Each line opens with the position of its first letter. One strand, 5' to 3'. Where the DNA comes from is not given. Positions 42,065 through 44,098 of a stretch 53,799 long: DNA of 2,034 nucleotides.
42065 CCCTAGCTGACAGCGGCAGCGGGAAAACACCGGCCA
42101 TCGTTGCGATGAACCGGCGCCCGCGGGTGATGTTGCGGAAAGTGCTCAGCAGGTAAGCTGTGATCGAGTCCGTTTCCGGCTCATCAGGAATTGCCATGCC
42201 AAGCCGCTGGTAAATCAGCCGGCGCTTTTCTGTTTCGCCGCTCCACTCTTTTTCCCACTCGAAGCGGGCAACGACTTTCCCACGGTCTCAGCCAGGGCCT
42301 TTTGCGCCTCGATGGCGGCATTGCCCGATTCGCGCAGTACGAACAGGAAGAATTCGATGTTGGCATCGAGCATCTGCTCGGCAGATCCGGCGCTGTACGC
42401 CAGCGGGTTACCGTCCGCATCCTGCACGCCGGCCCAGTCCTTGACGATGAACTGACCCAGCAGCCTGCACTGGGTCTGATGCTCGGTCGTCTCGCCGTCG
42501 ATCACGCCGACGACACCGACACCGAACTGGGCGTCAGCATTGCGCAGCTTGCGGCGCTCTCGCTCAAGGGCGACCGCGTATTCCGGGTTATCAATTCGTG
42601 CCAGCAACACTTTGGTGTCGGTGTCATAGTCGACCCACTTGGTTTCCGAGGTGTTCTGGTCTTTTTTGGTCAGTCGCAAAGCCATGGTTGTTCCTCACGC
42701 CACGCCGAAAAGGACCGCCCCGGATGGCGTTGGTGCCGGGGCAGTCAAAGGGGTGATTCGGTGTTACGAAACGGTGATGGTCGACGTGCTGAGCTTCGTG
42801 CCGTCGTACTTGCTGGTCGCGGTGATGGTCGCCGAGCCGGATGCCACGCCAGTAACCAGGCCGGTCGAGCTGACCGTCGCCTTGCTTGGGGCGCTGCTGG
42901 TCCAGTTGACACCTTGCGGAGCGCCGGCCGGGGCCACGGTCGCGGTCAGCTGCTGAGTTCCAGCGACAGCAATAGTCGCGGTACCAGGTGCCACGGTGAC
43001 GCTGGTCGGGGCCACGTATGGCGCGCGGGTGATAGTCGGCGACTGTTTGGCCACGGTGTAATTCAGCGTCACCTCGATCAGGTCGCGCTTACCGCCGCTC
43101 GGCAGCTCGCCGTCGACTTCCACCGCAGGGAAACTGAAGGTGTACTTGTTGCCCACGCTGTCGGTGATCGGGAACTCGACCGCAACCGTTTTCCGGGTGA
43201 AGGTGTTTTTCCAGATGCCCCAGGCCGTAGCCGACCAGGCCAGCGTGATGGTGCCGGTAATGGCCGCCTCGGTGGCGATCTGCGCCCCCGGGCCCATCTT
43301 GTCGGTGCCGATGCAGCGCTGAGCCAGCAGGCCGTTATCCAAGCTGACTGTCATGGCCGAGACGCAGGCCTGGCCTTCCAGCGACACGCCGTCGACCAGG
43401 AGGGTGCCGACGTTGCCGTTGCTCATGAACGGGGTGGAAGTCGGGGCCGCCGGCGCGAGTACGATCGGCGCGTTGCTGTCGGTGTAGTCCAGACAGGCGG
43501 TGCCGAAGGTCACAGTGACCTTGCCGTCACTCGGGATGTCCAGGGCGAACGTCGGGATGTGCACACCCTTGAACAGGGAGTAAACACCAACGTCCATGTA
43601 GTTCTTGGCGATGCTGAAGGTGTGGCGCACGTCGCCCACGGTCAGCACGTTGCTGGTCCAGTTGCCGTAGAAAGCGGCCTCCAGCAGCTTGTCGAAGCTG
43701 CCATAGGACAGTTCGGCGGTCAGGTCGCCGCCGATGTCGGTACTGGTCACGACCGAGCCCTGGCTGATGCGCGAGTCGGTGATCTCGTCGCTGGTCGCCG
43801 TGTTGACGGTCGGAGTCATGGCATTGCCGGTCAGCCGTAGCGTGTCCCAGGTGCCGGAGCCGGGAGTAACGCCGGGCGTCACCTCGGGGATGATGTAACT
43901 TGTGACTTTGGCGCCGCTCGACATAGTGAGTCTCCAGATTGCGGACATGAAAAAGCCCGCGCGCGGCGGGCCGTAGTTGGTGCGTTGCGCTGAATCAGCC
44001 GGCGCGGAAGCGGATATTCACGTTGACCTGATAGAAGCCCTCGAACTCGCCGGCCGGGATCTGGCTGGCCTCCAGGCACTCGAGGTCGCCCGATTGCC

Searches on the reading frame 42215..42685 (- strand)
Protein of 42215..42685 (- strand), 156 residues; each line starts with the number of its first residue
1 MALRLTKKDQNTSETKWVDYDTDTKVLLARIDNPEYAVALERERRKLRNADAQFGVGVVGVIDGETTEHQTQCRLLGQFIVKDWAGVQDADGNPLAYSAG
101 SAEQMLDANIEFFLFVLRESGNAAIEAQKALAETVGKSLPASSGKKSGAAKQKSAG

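Call 6: search_protein_families(library=phrogs, max_evalue=0.001, proteins=[window:42215-42685:-])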
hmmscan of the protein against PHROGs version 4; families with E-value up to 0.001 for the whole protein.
window:42215-42685:- (156 aa): 1 family
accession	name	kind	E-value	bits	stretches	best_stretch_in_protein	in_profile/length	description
phrog_313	-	tail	1.4e-30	107.8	1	1-153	13-164/258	Tail assembly chaperone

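Call 7: find_related_loci(query=window:42215-42685:-, collection=genome_contigs, flank=10000)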
Query window:42215-42685:- (156 aa) in genome_contigs; peptide patterns used: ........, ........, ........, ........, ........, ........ (x = any residue, [..] = any of these).
135 stretches matched a pattern; 2 encode a relative of the query (tblastn E <= 1e-3); 2 distinct loci.
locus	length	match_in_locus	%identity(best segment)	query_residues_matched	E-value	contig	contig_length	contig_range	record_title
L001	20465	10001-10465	77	1-155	1e-82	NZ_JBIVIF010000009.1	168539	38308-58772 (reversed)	Pseudomonas sp. NPDC089392 NPDC089392_164_E3.ctg-0009, whole genome shotgun sequence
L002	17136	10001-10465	77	1-155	8e-82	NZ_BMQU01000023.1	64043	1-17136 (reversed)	Pseudomonas laurentiana strain JCM 32154 sequence023, whole genome shotgun sequence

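Call 8: find_related_loci(query=window:42215-42685:-, collection=viral_contigs, flank=10000)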
Query window:42215-42685:- (156 aa) in viral_contigs; peptide patterns used: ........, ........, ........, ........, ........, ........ (x = any residue, [..] = any of these).
52 stretches matched a pattern; 30 encode a relative of the query (tblastn E <= 1e-3); 30 distinct loci.
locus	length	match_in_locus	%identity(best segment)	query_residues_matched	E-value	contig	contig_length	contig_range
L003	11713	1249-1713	91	1-155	2e-94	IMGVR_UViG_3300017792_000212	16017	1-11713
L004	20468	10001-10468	90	1-156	2e-93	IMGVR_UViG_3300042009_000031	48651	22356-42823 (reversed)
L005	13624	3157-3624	90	1-156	3e-93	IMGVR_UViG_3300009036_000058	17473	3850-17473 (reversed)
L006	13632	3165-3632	90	1-156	3e-93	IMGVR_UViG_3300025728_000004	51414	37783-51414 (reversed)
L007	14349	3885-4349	90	1-155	2e-92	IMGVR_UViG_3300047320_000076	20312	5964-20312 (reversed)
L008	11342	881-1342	88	1-154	7e-92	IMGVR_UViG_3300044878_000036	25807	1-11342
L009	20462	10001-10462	90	1-154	3e-91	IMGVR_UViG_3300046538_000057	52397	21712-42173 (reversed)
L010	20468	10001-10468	93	1-156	2e-89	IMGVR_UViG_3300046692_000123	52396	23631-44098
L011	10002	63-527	87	1-155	4e-89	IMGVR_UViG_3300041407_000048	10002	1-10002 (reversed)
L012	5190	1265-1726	88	1-154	1e-88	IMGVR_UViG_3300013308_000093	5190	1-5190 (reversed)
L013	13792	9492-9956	86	1-155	2e-88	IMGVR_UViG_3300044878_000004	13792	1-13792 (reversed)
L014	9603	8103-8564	92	1-154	3e-88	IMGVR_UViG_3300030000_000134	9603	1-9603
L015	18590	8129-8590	92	1-154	3e-88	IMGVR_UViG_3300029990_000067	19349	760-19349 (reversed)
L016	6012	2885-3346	92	1-154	3e-88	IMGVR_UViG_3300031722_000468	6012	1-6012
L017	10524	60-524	90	1-155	3e-88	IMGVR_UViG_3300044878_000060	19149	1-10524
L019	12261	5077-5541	83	1-155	3e-87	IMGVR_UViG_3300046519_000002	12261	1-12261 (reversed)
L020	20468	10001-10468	83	1-156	2e-84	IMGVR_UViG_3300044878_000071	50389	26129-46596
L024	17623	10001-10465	85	1-155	8e-80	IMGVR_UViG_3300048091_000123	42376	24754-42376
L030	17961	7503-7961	58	1-153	2e-56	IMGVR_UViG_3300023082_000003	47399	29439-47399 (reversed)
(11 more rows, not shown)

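Call 44: search_protein_families(library=pfam, max_evalue=0.01, proteins=[L004:10752-11237:+, L007:4667-5239:+, L020:10767-11132:+, L030:8199-8693:+, L002:12468-13274:+, L002:13339-13926:+, L019:6854-7330:+, L024:11912-12223:-])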
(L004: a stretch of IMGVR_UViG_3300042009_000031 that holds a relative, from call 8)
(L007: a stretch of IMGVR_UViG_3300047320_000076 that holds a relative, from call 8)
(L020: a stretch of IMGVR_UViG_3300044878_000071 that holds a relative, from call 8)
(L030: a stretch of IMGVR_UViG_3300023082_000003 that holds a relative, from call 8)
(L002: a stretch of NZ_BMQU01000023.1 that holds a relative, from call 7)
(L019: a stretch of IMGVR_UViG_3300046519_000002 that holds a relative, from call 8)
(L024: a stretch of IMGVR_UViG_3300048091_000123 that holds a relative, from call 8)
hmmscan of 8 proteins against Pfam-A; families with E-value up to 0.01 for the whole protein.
L004:10752-11237:+ (161 aa): 0 families

L007:4667-5239:+ (190 aa): 0 families

L020:10767-11132:+ (121 aa): 1 family
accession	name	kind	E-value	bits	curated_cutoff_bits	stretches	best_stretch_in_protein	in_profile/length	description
PF12806.12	Acyl-CoA_dh_C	-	0.0067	17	30.3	1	16-97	35-118/124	Acetyl-CoA dehydrogenase C-terminal like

L030:8199-8693:+ (164 aa): 0 families

L002:12468-13274:+ (268 aa): 1 family
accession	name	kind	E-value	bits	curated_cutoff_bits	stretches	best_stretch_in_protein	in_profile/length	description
PF04383.19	KilA-N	-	6.5e-19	68.2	23.8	1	7-99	6-103/107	KilA-N domain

L002:13339-13926:+ (195 aa): 0 families

L019:6854-7330:+ (158 aa): 0 families

L024:11912-12223:- (103 aa): 0 families

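Call 77: search_dna_similar(query=window:42215-42685:-, collection=phages, mode=protein, max_rows=15)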
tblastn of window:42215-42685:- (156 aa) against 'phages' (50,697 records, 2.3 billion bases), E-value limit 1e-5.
Records with a match: 11; places in all: 12; records where one place covers at least 80% of the query: 10.
Best place of each record, by identity: <60% 11.
By first word of the organism name: Pseudomonas 11.
By host as written in the record: - 4; Pseudomonas syringae pv. actinidiae K7#8 2; Pseudomonas syringae CC1557 2; Pseudomonas syringae 2; Pseudomonas syringae pv. actinidiae CRA-FRU 14.10 1.
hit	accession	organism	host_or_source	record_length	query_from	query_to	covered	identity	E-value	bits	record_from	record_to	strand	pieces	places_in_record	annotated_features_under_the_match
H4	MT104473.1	Pseudomonas phage MR13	-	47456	1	135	87%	47.4%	2e-34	132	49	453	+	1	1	hypothetical protein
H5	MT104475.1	Pseudomonas phage MR15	-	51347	1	135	87%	47.4%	2e-34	132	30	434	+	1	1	hypothetical protein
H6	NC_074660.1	Pseudomonas phage MR15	-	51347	1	135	87%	47.4%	2e-34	132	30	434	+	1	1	hypothetical protein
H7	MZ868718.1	Pseudomonas phage psageK9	Pseudomonas syringae pv. actinidiae K7#8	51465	1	135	87%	46.7%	4e-35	134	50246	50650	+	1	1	hypothetical protein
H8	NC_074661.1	Pseudomonas phage psageK9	Pseudomonas syringae pv. actinidiae K7#8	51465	1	135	87%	46.7%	4e-35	134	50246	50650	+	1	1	hypothetical protein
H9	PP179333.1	Pseudomonas phage Cruim01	Pseudomonas syringae CC1557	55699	1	135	87%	46.7%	8e-33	127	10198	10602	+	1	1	putative tail assembly chaperone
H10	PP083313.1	Pseudomonas phage PSA-2T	Pseudomonas syringae pv. actinidiae ...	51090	1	135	87%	45.2%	2e-32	126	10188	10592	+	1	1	hypothetical protein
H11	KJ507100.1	Pseudomonas phage phiPSA1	Pseudomonas syringae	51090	1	135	87%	45.2%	2e-32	126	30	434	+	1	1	hypothetical protein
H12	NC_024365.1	Pseudomonas phage phiPSA1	Pseudomonas syringae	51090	1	135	87%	45.2%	2e-32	126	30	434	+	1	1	hypothetical protein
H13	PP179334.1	Pseudomonas phage Aurca01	Pseudomonas syringae CC1557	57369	1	135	87%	45.2%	1e-31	124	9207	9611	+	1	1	putative tail assembly chaperone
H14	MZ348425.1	Pseudomonas phage psageB2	soil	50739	1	86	55%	48.8%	2e-20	92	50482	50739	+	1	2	none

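Call 78: get_annotated_region(hit=H9, flank=5000)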
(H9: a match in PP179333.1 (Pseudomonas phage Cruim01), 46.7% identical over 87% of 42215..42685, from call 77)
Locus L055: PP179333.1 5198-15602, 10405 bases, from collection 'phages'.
description: Pseudomonas phage Cruim01, complete genome.
organism: Pseudomonas phage Cruim01 (NCBI taxid 3138528)
taxonomy: Viruses
host: Pseudomonas syringae CC1557; source: apricot soil; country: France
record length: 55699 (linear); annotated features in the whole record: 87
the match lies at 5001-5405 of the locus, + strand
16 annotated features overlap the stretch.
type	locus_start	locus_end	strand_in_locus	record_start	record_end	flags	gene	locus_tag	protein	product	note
CDS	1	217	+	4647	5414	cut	-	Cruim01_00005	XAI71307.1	hypothetical protein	-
CDS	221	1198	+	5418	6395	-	-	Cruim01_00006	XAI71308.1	putative major capsid protein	[Escherichia phage K1ind1]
CDS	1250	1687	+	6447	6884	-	-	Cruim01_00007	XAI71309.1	hypothetical protein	-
CDS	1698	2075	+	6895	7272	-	-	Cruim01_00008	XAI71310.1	putative head-tail joining protein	[Acinetobacter phage vB_AbaS_TRS1]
CDS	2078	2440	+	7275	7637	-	-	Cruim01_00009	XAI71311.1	glutamate 5-kinase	[Acinetobacter phage YMC11/11/R3177]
CDS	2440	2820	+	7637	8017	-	-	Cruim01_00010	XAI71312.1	virion structural protein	[Pseudomonas phage PaMx25]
CDS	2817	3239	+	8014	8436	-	-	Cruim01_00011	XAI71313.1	putative tail terminator protein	[Acinetobacter phage vB_AbaS_TRS1]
CDS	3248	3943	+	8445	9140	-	-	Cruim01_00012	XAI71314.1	hypothetical protein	-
CDS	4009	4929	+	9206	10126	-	-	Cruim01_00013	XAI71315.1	putative major tail protein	[Acinetobacter phage vB_AbaS_TRS1]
CDS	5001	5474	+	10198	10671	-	-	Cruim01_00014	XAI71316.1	putative tail assembly chaperone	[Acinetobacter phage vB_AbaS_TRS1]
CDS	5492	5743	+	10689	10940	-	-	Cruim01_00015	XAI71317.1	putative tail assembly chaperone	[Acinetobacter phage vB_AbaS_TRS1]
CDS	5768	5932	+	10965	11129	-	-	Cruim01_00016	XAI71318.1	hypothetical protein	-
CDS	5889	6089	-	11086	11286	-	-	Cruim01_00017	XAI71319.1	hypothetical protein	-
CDS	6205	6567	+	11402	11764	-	-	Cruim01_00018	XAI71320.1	hypothetical protein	ORF031 [Staphylococcus phage 3A]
CDS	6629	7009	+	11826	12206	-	-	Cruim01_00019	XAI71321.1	hypothetical protein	-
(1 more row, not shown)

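Call 79: get_annotated_region(hit=H13, flank=5000)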
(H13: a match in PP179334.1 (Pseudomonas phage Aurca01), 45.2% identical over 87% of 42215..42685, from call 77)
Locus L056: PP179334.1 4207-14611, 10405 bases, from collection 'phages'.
description: Pseudomonas phage Aurca01, complete genome.
organism: Pseudomonas phage Aurca01 (NCBI taxid 3138527)
taxonomy: Viruses
host: Pseudomonas syringae CC1557; source: apricot soil; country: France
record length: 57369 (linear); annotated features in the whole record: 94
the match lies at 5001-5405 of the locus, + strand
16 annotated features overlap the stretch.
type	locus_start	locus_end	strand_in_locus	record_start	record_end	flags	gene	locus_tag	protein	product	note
CDS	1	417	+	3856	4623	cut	-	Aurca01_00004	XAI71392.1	hypothetical protein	-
CDS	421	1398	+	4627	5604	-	-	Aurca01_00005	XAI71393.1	putative major capsid protein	[Escherichia phage K1ind1]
CDS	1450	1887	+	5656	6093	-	-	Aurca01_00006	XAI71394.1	hypothetical protein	-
CDS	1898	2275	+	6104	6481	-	-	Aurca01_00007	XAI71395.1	putative head-tail joining protein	[Acinetobacter phage vB_AbaS_TRS1]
CDS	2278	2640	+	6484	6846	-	-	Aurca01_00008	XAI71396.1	glutamate 5-kinase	[Acinetobacter phage YMC11/11/R3177]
CDS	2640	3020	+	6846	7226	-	-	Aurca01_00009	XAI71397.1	virion structural protein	[Pseudomonas phage PaMx25]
CDS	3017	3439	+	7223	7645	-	-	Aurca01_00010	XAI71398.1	putative tail terminator protein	[Acinetobacter phage vB_AbaS_TRS1]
CDS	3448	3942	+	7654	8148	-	-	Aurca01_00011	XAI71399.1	hypothetical protein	-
CDS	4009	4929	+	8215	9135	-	-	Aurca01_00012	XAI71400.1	putative major tail protein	[Acinetobacter phage vB_AbaS_TRS1]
CDS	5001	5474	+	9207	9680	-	-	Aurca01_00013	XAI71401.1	putative tail assembly chaperone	[Acinetobacter phage vB_AbaS_TRS1]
CDS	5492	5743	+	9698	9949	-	-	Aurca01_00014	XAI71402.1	putative tail assembly chaperone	[Acinetobacter phage vB_AbaS_TRS1]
CDS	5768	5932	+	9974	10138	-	-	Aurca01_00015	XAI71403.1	hypothetical protein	-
CDS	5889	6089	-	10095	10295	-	-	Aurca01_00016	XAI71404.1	hypothetical protein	-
CDS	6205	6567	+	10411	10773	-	-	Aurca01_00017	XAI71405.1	hypothetical protein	ORF031 [Staphylococcus phage 3A]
CDS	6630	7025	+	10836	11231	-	-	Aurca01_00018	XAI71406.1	hypothetical protein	-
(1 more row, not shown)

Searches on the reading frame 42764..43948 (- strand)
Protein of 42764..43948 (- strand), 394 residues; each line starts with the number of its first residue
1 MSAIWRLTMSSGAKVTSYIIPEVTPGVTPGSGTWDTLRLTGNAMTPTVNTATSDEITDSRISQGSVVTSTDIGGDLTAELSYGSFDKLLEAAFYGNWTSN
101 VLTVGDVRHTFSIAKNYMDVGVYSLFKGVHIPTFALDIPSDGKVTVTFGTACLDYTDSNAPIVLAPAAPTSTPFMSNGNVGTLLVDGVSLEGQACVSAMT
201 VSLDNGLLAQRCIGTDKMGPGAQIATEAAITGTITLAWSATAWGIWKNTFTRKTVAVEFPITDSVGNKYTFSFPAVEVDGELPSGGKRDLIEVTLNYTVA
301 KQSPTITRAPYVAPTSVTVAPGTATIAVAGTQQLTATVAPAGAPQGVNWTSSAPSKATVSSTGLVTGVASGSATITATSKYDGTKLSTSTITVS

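Call 6: search_protein_families(library=phrogs, max_evalue=0.001, proteins=[window:42764-43948:-])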
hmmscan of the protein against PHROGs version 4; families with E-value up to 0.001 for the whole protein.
window:42764-43948:- (394 aa): 19 families
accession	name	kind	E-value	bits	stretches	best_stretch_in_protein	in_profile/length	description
phrog_290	-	tail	7.8e-112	375.6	1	8-393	12-409/411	minor tail protein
phrog_18978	-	unknown function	7.8e-28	98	1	9-114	1-107/108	-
phrog_215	-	head and packaging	1.3e-24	88.1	1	299-393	207-303/491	structural protein with Ig domain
phrog_341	-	tail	5.8e-15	56.7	1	311-393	64-147/154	major tail protein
phrog_41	-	tail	1.4e-11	45.5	1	249-394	98-243/245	major tail protein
phrog_853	-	tail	3.7e-11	43.7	1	285-393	134-246/254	major tail protein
phrog_1280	-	other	7.3e-10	39.8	1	315-393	166-244/248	Ig domain containing protein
phrog_10059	-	unknown function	2.5e-09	37.4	1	322-390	192-257/345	-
phrog_22121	-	unknown function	1e-08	34.8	1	312-393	486-564/765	-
phrog_3575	-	tail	1.3e-08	35.2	1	308-393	373-458/461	major tail protein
phrog_11922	-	tail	2.4e-08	34.1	1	218-387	307-469/870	tail protein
phrog_885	-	tail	3.5e-07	30.5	1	318-391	210-284/338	major tail protein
phrog_28902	-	tail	6.4e-07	28.9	1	316-391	460-536/709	major tail protein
phrog_13325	-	unknown function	2.2e-05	23.9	1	301-393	496-591/776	-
phrog_26622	-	tail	5.3e-05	22.9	1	302-392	323-415/691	tail fiber protein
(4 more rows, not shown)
